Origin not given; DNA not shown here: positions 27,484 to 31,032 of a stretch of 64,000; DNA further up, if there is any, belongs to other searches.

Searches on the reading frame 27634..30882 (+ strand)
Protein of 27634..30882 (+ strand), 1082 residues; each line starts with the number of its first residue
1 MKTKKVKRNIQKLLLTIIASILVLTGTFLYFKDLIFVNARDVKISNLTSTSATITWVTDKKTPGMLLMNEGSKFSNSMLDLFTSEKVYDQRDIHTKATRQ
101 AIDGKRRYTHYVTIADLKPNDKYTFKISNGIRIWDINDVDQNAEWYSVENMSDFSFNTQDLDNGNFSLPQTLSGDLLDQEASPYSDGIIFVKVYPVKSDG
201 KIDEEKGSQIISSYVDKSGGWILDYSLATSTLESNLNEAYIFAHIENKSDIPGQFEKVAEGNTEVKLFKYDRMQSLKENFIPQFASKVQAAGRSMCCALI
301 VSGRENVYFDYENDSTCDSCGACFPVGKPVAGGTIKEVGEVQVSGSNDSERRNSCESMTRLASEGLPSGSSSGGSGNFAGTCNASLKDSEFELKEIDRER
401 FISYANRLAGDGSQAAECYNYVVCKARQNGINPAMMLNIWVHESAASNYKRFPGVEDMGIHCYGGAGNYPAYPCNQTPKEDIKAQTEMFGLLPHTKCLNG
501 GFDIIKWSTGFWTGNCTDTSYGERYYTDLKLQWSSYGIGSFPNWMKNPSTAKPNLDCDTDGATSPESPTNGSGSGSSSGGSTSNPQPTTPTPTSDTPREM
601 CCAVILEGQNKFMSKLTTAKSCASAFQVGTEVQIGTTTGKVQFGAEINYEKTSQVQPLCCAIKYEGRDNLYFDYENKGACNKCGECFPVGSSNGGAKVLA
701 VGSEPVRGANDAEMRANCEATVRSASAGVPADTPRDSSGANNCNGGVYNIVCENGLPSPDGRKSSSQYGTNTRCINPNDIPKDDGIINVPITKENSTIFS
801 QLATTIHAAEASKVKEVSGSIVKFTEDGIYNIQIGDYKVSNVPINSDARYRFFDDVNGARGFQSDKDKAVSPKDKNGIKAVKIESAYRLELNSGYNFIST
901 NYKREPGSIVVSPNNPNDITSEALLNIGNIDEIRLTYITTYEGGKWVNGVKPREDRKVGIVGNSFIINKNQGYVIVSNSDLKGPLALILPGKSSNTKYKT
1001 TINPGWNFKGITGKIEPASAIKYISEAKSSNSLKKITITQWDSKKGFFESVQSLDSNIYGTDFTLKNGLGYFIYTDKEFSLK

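Call 3: search_protein_families(library=pfam, proteins=[window:27634-30882:+], max_evalue=0.1)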
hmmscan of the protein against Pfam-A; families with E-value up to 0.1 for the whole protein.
window:27634-30882:+ (1082 aa): 2 families
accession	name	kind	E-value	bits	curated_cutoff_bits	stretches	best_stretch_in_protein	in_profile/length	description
PF16656.11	Pur_ac_phosph_N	-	1.7e-07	32.2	30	1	44-130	8-81/93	Purple acid Phosphatase, N-terminal domain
PF00041.27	fn3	-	0.0061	17.2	25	1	40-127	4-66/84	Fibronectin type III domain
